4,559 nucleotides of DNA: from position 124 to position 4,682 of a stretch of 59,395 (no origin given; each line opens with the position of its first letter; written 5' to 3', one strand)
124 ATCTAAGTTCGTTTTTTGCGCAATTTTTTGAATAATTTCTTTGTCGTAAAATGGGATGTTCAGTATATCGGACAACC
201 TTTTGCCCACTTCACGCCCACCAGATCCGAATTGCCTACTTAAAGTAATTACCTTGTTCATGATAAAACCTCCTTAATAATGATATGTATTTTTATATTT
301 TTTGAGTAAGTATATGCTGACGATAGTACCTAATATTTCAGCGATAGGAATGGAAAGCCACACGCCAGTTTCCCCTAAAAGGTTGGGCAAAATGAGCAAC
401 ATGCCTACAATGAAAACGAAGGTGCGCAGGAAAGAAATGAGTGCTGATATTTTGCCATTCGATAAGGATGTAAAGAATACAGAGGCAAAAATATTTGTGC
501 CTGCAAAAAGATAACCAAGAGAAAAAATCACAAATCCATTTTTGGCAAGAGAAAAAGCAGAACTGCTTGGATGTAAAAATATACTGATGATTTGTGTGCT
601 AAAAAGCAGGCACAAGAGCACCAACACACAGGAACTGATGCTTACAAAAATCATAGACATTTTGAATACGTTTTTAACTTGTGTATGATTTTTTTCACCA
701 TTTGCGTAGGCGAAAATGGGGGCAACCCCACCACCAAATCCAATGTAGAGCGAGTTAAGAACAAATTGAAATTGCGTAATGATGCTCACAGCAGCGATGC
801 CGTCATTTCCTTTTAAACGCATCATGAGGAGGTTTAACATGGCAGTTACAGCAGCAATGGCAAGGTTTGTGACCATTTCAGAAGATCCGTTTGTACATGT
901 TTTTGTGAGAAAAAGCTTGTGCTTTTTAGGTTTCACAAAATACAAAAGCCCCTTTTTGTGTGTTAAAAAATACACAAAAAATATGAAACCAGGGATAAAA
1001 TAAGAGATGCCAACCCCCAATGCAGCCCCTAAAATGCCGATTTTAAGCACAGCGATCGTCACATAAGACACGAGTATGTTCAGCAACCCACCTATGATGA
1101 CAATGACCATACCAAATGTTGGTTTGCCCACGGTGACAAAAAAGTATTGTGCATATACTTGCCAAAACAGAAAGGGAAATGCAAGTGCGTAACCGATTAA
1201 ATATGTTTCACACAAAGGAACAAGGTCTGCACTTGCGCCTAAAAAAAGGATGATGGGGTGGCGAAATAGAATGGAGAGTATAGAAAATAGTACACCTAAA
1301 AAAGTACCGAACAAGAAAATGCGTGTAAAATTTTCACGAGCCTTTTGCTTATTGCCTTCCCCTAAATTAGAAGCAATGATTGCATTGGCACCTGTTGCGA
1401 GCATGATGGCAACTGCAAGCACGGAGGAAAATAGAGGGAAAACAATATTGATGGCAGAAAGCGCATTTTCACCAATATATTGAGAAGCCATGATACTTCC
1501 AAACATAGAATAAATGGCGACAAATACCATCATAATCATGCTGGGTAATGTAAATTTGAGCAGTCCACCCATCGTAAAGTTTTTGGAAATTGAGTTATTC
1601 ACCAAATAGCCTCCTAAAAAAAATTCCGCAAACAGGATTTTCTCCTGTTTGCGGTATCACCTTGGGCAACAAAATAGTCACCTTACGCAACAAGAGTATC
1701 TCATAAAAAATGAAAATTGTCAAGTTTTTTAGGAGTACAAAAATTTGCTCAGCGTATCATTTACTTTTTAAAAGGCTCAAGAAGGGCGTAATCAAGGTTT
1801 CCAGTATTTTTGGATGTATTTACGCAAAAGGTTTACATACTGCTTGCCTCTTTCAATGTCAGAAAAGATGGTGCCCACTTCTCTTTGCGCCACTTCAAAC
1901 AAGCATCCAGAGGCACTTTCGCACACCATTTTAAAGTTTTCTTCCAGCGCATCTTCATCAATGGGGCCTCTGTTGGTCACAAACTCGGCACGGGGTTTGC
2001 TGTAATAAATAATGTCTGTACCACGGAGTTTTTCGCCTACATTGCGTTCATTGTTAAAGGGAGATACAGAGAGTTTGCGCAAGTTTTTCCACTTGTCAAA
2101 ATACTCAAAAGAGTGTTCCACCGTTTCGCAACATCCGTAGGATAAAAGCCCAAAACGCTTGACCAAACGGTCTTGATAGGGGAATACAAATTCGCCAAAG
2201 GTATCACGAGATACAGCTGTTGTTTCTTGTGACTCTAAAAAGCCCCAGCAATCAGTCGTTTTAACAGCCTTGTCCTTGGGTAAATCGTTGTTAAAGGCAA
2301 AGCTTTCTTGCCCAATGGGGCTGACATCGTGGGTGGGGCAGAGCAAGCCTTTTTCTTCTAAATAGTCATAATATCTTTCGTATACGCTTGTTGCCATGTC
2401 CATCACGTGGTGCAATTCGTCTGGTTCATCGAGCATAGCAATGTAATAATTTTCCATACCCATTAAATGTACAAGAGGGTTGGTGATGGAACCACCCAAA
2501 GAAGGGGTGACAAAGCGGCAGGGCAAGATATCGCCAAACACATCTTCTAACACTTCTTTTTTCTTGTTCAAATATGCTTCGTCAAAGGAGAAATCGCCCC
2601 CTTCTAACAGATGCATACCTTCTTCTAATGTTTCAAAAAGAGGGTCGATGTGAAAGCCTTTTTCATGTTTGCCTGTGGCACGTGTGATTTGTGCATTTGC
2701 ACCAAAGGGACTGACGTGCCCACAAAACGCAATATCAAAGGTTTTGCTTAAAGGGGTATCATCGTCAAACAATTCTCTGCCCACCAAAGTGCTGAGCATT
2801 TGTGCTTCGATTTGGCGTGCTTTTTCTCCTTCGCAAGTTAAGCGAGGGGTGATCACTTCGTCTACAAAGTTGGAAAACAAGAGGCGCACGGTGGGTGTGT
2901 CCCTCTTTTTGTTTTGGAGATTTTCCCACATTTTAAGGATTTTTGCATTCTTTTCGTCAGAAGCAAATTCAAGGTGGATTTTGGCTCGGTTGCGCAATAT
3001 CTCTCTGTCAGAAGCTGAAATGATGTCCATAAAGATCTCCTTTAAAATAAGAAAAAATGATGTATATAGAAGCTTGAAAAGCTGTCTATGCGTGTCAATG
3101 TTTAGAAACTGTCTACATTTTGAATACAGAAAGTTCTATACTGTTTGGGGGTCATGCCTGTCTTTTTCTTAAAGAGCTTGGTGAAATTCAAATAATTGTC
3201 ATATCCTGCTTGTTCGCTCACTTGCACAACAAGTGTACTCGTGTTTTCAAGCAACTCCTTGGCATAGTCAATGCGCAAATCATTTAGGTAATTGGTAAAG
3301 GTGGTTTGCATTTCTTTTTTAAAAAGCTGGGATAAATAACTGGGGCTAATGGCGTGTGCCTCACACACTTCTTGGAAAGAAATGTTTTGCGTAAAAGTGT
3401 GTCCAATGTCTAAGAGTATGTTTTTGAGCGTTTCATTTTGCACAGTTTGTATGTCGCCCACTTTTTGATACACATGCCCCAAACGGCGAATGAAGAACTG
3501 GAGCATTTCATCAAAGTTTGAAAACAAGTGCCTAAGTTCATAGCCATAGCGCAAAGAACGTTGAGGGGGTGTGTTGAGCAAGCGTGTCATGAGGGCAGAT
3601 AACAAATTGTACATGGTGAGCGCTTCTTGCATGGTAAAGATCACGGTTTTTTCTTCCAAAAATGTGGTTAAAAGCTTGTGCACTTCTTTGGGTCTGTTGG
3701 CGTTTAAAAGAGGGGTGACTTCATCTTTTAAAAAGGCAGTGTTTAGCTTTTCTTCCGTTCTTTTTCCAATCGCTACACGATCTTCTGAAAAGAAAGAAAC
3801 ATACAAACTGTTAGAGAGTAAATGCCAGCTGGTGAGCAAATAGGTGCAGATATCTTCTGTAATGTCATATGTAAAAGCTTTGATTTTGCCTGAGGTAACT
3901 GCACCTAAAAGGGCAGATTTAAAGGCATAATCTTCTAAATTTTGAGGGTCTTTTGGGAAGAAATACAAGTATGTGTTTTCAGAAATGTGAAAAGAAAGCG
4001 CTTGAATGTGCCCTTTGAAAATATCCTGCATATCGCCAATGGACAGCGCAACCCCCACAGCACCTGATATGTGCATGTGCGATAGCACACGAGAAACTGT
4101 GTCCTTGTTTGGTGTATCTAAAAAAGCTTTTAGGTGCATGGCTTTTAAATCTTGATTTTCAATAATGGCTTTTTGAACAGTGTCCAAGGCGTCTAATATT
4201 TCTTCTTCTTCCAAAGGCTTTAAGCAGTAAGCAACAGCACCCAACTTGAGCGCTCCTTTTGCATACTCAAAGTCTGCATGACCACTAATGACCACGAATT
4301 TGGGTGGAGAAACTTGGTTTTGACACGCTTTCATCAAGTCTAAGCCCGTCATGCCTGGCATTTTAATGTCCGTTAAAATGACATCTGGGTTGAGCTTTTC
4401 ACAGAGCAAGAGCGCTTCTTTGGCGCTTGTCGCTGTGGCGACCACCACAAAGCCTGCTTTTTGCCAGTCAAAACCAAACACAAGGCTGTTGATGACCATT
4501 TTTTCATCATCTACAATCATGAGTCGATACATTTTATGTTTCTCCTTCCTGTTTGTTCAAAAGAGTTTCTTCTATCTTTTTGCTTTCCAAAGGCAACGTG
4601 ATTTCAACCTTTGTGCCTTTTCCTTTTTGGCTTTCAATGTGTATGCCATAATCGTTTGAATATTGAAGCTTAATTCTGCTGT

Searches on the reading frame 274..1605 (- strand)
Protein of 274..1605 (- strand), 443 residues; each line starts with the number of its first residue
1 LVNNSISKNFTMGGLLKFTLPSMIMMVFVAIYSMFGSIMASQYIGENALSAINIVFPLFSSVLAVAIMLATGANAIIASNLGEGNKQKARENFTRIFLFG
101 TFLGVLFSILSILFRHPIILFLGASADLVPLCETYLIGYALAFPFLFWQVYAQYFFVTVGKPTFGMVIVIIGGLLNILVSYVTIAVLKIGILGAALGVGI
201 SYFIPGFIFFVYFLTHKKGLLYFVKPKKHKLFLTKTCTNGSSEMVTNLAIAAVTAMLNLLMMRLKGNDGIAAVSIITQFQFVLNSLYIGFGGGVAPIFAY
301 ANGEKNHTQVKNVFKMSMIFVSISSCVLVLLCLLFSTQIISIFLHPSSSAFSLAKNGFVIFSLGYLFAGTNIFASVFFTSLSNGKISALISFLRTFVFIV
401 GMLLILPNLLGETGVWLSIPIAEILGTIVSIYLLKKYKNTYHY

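Call 9: search_protein_families(library=pfam, proteins=[window:274-1605:-], max_evalue=0.00001)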
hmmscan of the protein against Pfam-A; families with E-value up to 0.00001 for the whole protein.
window:274-1605:- (443 aa): 1 family
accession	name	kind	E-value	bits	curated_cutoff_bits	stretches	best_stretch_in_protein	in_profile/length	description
PF01554.23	MatE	-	7.9e-42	143.1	24.9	2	21-182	1-161/161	MatE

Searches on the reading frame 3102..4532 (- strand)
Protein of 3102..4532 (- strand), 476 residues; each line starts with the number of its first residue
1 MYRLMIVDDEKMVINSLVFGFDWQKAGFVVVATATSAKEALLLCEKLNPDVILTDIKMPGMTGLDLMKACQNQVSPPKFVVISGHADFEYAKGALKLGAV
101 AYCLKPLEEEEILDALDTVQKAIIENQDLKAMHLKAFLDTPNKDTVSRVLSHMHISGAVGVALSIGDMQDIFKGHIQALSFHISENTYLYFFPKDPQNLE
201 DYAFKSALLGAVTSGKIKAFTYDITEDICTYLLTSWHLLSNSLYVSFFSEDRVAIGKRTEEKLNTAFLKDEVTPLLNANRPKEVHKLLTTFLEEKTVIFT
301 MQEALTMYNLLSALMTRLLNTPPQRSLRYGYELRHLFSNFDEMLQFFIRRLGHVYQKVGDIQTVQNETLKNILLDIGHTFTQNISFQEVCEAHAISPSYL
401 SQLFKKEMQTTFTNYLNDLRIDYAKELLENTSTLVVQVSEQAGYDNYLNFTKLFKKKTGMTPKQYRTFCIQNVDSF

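Call 9: search_protein_families(library=pfam, proteins=[window:3102-4532:-], max_evalue=0.00001)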
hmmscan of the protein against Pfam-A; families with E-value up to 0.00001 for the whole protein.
window:3102-4532:- (476 aa): 3 families
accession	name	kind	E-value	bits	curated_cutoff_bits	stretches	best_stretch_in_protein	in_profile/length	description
PF00072.30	Response_reg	-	1.2e-23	83.8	30.2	1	5-116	2-110/111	Response regulator receiver domain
PF12833.13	HTH_18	-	3.6e-20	72.5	33.6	1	390-466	2-78/80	Helix-turn-helix domain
PF00165.29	HTH_AraC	-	3.3e-18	65.8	26.6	2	430-467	6-42/42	Bacterial regulatory helix-turn-helix proteins, AraC family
